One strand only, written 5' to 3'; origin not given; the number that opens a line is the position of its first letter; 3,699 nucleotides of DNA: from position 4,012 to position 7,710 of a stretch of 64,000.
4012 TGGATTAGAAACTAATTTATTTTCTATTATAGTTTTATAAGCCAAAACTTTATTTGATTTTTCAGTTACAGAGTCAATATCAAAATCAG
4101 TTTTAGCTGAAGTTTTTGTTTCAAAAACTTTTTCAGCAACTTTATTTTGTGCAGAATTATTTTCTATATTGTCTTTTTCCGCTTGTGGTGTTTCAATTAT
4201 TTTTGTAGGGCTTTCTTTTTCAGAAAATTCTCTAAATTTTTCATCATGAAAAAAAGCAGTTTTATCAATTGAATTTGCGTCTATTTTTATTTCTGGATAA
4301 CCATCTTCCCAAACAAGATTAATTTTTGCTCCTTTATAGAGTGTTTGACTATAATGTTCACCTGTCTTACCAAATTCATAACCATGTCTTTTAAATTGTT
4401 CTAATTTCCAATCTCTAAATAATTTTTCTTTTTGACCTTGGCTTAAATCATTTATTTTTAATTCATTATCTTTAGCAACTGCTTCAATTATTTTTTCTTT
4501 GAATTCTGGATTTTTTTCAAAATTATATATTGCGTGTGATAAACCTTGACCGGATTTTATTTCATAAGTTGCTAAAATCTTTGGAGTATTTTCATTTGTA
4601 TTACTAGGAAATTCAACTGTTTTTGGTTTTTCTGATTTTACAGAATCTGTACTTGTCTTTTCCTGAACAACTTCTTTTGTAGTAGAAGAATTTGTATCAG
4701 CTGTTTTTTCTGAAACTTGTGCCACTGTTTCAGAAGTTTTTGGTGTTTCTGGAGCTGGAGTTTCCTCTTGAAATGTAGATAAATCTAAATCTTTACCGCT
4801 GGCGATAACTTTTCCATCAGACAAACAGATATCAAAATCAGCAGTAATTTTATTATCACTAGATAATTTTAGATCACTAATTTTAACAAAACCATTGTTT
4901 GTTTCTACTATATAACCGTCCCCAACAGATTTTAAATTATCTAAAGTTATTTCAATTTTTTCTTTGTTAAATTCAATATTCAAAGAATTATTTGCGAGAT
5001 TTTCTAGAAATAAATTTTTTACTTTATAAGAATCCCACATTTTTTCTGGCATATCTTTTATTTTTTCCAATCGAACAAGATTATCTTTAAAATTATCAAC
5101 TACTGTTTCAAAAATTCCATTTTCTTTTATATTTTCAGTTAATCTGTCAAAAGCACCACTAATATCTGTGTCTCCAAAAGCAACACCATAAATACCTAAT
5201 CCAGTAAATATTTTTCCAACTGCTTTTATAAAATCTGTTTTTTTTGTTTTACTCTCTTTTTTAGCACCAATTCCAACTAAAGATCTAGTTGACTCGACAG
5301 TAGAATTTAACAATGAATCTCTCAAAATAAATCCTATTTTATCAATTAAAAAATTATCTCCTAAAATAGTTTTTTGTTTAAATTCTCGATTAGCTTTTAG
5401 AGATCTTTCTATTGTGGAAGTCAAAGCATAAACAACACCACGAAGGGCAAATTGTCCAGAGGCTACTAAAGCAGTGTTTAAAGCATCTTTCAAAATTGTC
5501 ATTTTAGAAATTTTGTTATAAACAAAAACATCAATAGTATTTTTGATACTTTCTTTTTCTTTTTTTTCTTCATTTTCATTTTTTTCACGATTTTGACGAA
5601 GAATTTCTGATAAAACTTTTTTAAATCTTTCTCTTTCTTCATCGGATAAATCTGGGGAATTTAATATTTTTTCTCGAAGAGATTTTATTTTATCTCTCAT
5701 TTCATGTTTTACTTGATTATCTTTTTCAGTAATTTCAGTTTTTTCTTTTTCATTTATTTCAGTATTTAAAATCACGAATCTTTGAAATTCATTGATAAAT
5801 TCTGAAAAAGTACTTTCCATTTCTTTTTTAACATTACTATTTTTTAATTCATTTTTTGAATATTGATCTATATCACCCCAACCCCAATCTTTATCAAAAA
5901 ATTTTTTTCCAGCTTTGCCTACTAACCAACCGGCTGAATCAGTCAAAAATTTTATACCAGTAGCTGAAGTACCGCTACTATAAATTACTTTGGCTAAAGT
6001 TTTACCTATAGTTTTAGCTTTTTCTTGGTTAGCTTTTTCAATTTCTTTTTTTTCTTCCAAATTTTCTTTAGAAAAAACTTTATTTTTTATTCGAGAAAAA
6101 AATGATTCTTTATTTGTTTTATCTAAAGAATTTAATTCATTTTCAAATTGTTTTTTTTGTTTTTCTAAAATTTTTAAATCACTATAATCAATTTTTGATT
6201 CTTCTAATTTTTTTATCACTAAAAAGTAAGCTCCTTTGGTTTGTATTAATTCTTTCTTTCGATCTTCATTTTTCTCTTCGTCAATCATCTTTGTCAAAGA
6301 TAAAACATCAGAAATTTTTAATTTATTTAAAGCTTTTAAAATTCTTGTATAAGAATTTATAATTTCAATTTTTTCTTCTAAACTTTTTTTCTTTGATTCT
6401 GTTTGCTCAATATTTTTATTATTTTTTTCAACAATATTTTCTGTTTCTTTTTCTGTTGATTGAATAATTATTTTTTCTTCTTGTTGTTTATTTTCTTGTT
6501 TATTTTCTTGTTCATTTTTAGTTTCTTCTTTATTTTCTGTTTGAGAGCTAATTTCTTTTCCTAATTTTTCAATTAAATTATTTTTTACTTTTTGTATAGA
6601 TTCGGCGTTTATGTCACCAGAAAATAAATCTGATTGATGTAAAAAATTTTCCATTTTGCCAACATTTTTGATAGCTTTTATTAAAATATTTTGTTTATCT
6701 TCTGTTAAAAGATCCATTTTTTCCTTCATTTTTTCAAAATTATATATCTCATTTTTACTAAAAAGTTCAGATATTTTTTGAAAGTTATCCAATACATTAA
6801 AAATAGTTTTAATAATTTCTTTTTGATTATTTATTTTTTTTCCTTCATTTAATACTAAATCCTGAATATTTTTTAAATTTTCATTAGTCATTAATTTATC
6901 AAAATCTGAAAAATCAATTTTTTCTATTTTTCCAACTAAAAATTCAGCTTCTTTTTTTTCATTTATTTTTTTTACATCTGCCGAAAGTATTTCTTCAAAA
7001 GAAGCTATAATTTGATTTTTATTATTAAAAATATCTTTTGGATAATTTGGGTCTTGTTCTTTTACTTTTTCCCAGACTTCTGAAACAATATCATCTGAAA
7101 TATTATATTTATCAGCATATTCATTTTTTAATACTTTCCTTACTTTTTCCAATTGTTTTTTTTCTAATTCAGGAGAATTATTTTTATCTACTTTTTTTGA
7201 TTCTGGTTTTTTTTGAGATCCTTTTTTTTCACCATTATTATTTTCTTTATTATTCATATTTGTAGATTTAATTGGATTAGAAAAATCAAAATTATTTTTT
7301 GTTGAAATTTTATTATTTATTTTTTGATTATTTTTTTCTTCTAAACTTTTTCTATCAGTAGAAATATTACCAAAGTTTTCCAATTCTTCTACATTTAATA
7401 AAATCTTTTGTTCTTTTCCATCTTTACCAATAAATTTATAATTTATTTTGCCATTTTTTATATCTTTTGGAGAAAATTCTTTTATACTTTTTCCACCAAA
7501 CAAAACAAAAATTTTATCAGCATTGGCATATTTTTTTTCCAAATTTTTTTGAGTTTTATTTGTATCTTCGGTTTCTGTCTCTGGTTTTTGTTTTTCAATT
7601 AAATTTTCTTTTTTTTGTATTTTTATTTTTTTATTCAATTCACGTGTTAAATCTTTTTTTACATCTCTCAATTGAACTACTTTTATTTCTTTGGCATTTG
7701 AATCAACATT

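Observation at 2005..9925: Four-gene operon of unknown function dominated by a 2078-aa K/E-rich giant protein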

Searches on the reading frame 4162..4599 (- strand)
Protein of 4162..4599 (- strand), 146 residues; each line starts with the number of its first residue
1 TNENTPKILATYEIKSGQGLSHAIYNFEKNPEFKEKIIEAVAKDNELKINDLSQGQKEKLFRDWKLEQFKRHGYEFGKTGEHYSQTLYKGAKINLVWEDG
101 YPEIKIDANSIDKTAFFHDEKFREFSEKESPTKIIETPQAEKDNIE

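Call 69: search_protein_families(library=pfam, proteins=[window:4162-4599:-], max_evalue=10)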
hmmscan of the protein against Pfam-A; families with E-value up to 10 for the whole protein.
seq(146 aa): 0 families

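Call 77: predict_structure(alignment_id=A5)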
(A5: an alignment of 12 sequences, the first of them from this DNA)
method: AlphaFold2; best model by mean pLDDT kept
length: 138 residues; sequences in the alignment: 12
mean_pLDDT: 89.5   pTM: 0.77
mean pLDDT of the five models: 89.5, 86.7, 86.3, 84.9, 80.7
residues with pLDDT >= 90: 116; 70-90: 6; 50-70: 7; < 50: 9
segments of 3 or more residues with pLDDT < 50: 125-131
pLDDT, mean of each block of 10 residues (from residue 1): 93 94 95 97 97 97 95 92 96 96 95 91 56 50
secondary structure, 60 per line:
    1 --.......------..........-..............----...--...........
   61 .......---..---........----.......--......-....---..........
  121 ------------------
elements in order: E3-9 H16-25 H27-40 H50-67 E76-83 E88-94 E97-102 E111-120

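Call 83: fold_search(model_id=the predicted structure, library=pdb)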
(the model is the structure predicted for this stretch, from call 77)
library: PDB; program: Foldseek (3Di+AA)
matches with E <= 10: 150; with E <= 0.001: 0
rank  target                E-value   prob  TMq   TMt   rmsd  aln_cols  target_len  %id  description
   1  1t6a                  3.2e-01  0.06  0.12  0.14  25.1       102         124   14  Crystal Structure of Protein of Unknown Function from Bacillus stearothermophilus (released 2004-07-06)
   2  1dnl                  3.8e-01  0.08  0.19  0.14  19.4       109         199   13  X-RAY STRUCTURE OF ESCHERICHIA COLI PYRIDOXINE 5'-PHOSPHATE OXIDASE COMPLEXED WITH FMN AT 1.8 ANGSTROM RESOLUTION (released 2000-01-05)
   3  6ue4_B                4.1e-01  0.06  0.15  0.08  13.7       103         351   20  ShyA Endopeptidase from Vibrio cholerae (Closed form) (released 2020-05-27)
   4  6ylz                  6.3e-01  0.07  0.19  0.13  19.5       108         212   12  X-ray structure of the K72I,Y129F,R133L, H199A quadruple mutant of PNP-oxidase from E. coli (released 2021-04-14)
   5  6u2a                  8.1e-01  0.04  0.15  0.08  14.1       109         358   19  ShyA endopeptidase from Vibrio cholera (open form) (released 2020-05-27)
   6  9q6a_A                8.6e-01  0.03  0.13  0.09  15.5       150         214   10  Crystal structure of octameric COMMD-like protein MBK5214510 from Flavobacteriaceae bacterium (released 2025-10-01)
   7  8jzl_A                1.0e+00  0.08  0.21  0.08  19.8       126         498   10  CryoEM structure of the Salmonella effector inositol phosphate phosphatase SopB (released 2024-07-10)
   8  7ewl_A                1.2e+00  0.03  0.14  0.06  16.9       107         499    8  cryo-EM structure of apo GPR158 (released 2021-12-01)
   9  6ue4_A                1.8e+00  0.03  0.15  0.08  13.4       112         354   16  ShyA Endopeptidase from Vibrio cholerae (Closed form) (released 2020-05-27)
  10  9efd_A                2.1e+00  0.03  0.17  0.20  14.4        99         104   10  Crystal Structure in space group C2221 of a nucleoid-associated protein (UBP) from Sulfolobus islandicus. (released 2025-06-11)
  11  6ymh_BBB              2.1e+00  0.02  0.16  0.12  18.9       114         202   12  X-ray structure of the K72I, Y129F, R133L, H199A quadruple mutant of PNP-oxidase from E. coli in complex with PLP (released 2021-04-28)
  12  3fhl_A                2.2e+00  0.06  0.13  0.06   9.7        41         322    7  Crystal structure of a putative oxidoreductase from bacteroides fragilis nctc 9343 (released 2008-12-23)
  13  6xm2_J                2.2e+00  0.05  0.14  0.17  15.9        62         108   16  The structure of the 4A11.v7 antibody in complex with human TGFb2 (released 2021-07-07)
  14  9i9s_B                2.2e+00  0.03  0.16  0.05  13.8       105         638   12  Room temperature structure of PBP2a at the LCLS (released 2026-02-18)
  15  1vqq_A                2.2e+00  0.02  0.13  0.04  14.8       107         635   17  Structure of Penicillin binding protein 2a from methicillin resistant Staphylococcus aureus strain 27r at 1.80 A resol (released 2004-12-28)
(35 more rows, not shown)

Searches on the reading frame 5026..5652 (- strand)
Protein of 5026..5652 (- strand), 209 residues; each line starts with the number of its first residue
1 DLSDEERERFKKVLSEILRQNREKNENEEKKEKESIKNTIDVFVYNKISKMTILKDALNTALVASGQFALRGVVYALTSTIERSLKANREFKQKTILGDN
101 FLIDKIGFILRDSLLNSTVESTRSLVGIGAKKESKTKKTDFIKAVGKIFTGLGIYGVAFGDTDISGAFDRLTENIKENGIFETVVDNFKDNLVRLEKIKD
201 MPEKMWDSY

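Call 48: find_homologous_proteins(query=A1, max_evalue=0.00001)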
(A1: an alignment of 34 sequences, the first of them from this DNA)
Query A1 (34 sequences) (209 aa, profile of the alignment): 2 proteins with E <= 0.00001 among 8000 candidates.
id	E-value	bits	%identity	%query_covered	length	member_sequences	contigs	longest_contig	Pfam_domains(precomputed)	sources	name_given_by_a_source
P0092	9.7e-34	135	33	40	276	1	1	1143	-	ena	-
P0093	3.4e-25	107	23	54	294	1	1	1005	-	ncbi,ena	ncbi:MAG: hypothetical protein AAB906_04250 [Patescibacteria group bacterium]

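Call 55: predict_structure(alignment_id=A1)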
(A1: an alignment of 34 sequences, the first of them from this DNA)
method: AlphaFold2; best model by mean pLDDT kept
length: 209 residues; sequences in the alignment: 34
mean_pLDDT: 64.2   pTM: 0.37
mean pLDDT of the five models: 64.2, 63.6, 59.2, 58.1, 55.1
residues with pLDDT >= 90: 2; 70-90: 65; 50-70: 115; < 50: 27
segments of 3 or more residues with pLDDT < 50: 155-162
pLDDT, mean of each block of 10 residues (from residue 1): 82 75 76 56 53 67 66 75 77 71 61 63 52 52 52 48 54 68 65 68 68
secondary structure, 60 per line:
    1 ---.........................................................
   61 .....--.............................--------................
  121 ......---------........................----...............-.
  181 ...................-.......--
elements in order: H4-65 H68-96 H105-126 H136-159 H164-178 H180-199 H201-207

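Call 56: search_solved_structures(query=A1, max_evalue=10)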
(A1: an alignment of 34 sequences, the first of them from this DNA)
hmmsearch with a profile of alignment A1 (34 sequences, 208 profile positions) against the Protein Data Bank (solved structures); distinct sequences matched with E-value up to 10: 4.
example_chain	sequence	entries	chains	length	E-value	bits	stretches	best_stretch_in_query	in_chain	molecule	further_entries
9dso_C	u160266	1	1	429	0.013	18.3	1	106-190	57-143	Regulator of Ty1 transposition protein 103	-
5woz_A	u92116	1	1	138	0.039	16.7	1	105-190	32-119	Regulator of Ty1 transposition protein 103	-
2km4_A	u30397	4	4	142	0.042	16.6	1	105-190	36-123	Regulator of Ty1 transposition protein 103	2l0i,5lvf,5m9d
2lse_A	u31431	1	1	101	3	10.5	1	5-40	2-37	Four Helix Bundle Protein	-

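Call 58: fold_search(model_id=the predicted structure, library=pdb)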
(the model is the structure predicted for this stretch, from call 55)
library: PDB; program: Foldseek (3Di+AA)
matches with E <= 10: 102; with E <= 0.001: 0
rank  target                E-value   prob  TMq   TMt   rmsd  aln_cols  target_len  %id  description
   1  8vc9_E                6.8e-01  0.21  0.21  0.13  25.5       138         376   13  Hybrid response regulator LvrB from Leptospira / phosphorylated REC form (released 2024-12-18)
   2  5nl2_A                1.7e+00  0.13  0.24  0.14  15.8       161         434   18  cryo-EM structure of the mTMEM16A ion channel at 6.6 A resolution. (released 2017-06-07)
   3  8vvi_C                1.9e+00  0.13  0.18  0.31   8.1        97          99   18  Cryo-EM structure of a type II ZorAB complex from Sulfuricurvum kujiense (released 2025-02-05)
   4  1zww_A                2.3e+00  0.14  0.24  0.25  26.9       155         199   17  Crystal structure of endophilin-A1 BAR domain (released 2005-08-02)
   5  7b9f_D                2.3e+00  0.12  0.22  0.11  10.7       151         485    9  Structure of the mycobacterial ESX-5 Type VII Secretion System hexameric pore complex (released 2021-07-07)
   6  4uf1_A                2.4e+00  0.08  0.20  0.26  11.9       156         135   13  Deerpox virus DPV022 in complex with Bak BH3 (released 2015-08-05)
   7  2z0n                  2.4e+00  0.07  0.17  0.15  33.6       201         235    8  Crystal structure of APPL1-BAR domain (released 2008-05-13)
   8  2yxh_A                2.9e+00  0.14  0.21  0.32   6.6        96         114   16  Crystal structure of mazG-related protein from Thermotoga maritima (released 2007-10-30)
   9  2c08                  3.0e+00  0.10  0.23  0.24  29.4       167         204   15  Rat endophilin A1 BAR domain (released 2006-06-14)
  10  2z0v_A                3.4e+00  0.06  0.19  0.18  30.5       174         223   14  Crystal structure of BAR domain of Endophilin-III (released 2008-05-13)
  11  7o3w_A                3.6e+00  0.08  0.21  0.21  27.8       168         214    8  Structural basis for VIPP1 oligomerization and maintenance of thylakoid membrane integrity (released 2021-06-30)
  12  4h8s_D                3.6e+00  0.04  0.16  0.10  33.0       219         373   16  Crystal structure of human APPL2BARPH domain (released 2012-10-17)
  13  6isg_A                3.8e+00  0.13  0.21  0.07  10.4        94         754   13  Structure of 9N-I DNA polymerase incorporation with dG in the active site (released 2019-08-28)
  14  1x04                  3.8e+00  0.08  0.23  0.24  28.5       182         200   15  Crystal structure of endophilin BAR domain (mutant) (released 2006-05-02)
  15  7ate_C                3.8e+00  0.08  0.22  0.17  16.1       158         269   18  Cytochrome c oxidase structure in P-state (released 2021-12-01)
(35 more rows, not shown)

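Call 61: find_related_loci(query=A4, collection=genome_contigs, flank=6000)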
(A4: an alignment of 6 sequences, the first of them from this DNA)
Query A4 (209 aa) in genome_contigs; peptide patterns used: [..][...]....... (x = any residue, [..] = any of these).
60 stretches matched a pattern; 3 encode a relative of the query (tblastn E <= 1e-3); 3 distinct loci.
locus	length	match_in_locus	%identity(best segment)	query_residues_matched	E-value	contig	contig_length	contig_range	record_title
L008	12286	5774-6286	34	2-161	3e-24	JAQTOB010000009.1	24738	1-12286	MAG: Patescibacteria group bacterium isolate STA_78 NODE_3783_length_24738_cov_4.788144_Sandtown_A, whole genome shotgun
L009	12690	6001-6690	26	2-209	7e-10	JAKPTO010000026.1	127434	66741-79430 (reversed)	MAG: bacterium isolate USPA_maxbin.021 k141_121866, whole genome shotgun sequence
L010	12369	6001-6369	28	8-127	1e-8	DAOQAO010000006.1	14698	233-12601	MAG TPA_asm: bacterium isolate AMR_MDS_1260 NODE_4439_length_14698_cov_4.366728, whole genome shotgun sequence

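Call 85: find_related_loci(query=A6, collection=metagenome_contigs, flank=5000)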
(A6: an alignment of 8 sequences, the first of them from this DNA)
Query A6 (209 aa) in metagenome_contigs; peptide patterns used: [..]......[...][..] (x = any residue, [..] = any of these).
69 stretches matched a pattern; 1 encode a relative of the query (tblastn E <= 1e-3); 1 distinct loci.
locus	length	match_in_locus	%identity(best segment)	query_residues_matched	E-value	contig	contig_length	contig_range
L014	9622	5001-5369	28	8-127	3e-9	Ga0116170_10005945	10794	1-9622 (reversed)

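Call 109: find_related_loci(query=A6, collection=viral_contigs, flank=5000)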
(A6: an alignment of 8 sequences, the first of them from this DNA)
Query A6 (209 aa) in viral_contigs; peptide patterns used: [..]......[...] (x = any residue, [..] = any of these).
68 stretches matched a pattern, but none encodes a relative of the query by tblastn (E <= 1e-3).

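Call 110: search_dna_similar(query=window:5026-5652:-, collection=phages, mode=protein, max_evalue=0.01)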
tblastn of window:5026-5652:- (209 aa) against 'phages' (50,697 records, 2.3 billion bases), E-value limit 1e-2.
No match.

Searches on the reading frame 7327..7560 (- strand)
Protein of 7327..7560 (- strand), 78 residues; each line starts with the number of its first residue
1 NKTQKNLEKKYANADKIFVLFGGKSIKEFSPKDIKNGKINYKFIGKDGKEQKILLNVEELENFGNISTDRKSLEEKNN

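Call 69: search_protein_families(library=pfam, proteins=[window:7327-7560:-], max_evalue=10)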
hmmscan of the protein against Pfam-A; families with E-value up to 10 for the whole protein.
seq(78 aa): 1 family
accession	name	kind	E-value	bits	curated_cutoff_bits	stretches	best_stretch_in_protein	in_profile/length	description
PF16184.11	Cadherin_3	-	0.01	16.3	25.5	1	23-61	56-94/106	Cadherin-like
